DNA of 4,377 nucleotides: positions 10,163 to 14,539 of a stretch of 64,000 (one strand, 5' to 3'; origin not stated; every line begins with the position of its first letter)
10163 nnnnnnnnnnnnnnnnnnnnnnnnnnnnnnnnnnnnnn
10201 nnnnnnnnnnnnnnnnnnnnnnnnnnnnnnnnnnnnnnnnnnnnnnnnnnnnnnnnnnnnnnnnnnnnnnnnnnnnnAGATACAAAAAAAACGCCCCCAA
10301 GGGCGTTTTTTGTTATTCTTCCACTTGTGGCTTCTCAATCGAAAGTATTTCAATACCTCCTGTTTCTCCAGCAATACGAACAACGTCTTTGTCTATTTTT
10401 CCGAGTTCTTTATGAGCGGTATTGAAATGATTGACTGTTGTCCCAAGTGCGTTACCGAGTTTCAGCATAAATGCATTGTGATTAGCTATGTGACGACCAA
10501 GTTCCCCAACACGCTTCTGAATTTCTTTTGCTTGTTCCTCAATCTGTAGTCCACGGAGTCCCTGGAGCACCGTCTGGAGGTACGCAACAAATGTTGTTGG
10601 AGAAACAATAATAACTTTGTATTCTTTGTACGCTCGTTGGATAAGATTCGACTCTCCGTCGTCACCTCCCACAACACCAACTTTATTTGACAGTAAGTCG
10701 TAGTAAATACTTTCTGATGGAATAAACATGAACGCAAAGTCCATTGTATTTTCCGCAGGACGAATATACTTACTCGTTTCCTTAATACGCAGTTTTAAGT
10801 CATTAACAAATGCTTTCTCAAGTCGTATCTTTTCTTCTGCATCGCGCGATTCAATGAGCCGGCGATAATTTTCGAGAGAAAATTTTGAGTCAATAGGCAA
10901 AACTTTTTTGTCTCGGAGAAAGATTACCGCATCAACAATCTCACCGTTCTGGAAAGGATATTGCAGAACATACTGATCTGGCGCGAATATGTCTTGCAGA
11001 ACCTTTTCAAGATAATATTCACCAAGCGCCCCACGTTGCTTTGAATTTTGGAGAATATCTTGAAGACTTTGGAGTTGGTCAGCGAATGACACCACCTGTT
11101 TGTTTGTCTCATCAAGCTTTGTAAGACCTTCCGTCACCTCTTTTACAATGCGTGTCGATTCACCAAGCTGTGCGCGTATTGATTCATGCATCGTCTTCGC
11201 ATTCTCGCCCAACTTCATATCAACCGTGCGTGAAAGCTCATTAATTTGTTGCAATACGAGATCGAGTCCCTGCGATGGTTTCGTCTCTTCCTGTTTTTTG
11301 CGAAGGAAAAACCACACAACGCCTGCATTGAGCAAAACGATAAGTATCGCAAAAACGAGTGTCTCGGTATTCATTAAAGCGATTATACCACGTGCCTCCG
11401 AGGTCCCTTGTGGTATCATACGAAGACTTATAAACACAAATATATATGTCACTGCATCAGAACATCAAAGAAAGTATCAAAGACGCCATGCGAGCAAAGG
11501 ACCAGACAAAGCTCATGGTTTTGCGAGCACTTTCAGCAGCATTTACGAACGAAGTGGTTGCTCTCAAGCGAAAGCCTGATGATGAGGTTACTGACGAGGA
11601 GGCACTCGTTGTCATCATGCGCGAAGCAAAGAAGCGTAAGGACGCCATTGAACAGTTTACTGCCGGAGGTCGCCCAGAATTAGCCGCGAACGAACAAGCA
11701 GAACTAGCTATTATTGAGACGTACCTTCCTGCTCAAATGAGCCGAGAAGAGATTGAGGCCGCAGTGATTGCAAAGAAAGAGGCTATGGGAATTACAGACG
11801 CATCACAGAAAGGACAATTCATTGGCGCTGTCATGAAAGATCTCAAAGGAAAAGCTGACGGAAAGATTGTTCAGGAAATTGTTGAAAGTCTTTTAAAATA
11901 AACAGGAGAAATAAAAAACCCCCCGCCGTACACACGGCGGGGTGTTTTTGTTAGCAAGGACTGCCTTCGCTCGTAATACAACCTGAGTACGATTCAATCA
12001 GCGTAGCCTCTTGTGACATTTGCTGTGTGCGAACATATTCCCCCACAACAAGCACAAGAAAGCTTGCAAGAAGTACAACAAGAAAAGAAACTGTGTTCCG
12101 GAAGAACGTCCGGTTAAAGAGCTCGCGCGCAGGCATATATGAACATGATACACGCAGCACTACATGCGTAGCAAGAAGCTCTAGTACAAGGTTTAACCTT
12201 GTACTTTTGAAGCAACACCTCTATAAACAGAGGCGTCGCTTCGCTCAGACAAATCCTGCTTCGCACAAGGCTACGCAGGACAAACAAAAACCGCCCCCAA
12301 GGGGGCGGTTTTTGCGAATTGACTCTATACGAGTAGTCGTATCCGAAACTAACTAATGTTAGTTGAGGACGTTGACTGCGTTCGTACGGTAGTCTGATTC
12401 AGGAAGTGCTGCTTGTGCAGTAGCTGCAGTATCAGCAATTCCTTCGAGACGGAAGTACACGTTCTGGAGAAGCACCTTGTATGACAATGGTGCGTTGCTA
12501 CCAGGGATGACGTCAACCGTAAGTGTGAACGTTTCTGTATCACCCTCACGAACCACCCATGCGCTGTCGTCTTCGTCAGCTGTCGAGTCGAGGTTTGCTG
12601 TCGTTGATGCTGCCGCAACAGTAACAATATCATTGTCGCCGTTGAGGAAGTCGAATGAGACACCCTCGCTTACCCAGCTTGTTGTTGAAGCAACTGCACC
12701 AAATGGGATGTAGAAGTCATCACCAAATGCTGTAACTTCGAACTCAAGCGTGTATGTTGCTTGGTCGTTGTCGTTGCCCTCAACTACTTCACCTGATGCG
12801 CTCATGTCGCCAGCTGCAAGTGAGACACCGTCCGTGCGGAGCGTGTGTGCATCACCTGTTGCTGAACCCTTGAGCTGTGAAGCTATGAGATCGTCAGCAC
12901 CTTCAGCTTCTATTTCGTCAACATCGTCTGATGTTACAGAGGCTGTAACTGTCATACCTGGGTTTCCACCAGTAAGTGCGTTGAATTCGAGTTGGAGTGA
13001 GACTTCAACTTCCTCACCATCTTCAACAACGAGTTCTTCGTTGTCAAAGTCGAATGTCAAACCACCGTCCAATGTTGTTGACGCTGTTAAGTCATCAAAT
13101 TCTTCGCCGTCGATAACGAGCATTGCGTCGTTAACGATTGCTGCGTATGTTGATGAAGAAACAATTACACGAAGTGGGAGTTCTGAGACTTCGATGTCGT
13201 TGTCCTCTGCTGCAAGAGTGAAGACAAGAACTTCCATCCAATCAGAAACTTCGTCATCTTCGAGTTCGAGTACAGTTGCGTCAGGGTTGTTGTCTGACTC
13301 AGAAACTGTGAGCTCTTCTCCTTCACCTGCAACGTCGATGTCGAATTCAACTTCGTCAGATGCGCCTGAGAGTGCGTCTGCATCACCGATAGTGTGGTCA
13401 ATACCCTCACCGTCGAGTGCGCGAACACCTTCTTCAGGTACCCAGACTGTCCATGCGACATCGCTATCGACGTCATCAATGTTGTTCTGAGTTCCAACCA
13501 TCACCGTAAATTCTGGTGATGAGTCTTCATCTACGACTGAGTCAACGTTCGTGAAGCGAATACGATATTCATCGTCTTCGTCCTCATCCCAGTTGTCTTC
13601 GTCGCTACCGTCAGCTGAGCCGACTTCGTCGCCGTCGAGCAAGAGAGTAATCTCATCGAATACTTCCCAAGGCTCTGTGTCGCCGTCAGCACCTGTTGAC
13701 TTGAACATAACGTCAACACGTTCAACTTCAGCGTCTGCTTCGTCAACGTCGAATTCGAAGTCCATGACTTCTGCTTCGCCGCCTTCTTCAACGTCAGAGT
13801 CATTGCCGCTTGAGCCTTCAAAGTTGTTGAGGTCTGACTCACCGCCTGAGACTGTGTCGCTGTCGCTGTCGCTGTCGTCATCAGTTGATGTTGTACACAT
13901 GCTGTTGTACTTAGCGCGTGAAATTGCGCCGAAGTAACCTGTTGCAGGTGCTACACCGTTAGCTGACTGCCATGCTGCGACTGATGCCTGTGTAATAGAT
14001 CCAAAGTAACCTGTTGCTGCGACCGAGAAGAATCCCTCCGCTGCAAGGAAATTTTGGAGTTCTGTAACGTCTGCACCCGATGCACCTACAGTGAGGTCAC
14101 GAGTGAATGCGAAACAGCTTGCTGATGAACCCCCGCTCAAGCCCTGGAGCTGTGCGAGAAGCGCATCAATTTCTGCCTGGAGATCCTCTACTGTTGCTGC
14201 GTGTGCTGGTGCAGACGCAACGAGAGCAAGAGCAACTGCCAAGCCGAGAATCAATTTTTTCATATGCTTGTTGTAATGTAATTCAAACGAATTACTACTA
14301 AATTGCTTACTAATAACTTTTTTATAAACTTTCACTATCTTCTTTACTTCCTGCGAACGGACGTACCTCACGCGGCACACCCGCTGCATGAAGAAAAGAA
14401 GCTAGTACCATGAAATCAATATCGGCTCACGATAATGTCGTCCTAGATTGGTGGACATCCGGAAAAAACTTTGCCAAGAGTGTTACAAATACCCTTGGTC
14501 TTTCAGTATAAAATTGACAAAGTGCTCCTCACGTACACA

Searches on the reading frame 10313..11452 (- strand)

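Call 9: search_protein_families(library=pfam, proteins=[window:10313-11452:-])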
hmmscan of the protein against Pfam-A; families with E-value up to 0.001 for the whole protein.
window:10313-11452:- (379 aa): 1 family
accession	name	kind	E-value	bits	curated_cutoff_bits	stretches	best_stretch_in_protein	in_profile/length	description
PF02646.22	RmuC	-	8.8e-56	189.6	26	1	81-351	3-271/291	RmuC family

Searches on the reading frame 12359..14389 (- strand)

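Call 9: search_protein_families(library=pfam, proteins=[window:12359-14389:-])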
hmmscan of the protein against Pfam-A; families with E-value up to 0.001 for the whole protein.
window:12359-14389:- (676 aa): 1 family
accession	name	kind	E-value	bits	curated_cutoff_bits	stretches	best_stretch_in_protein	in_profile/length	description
PF01471.23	PG_binding_1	-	5.1e-11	43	23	1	104-154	1-50/57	Putative peptidoglycan binding domain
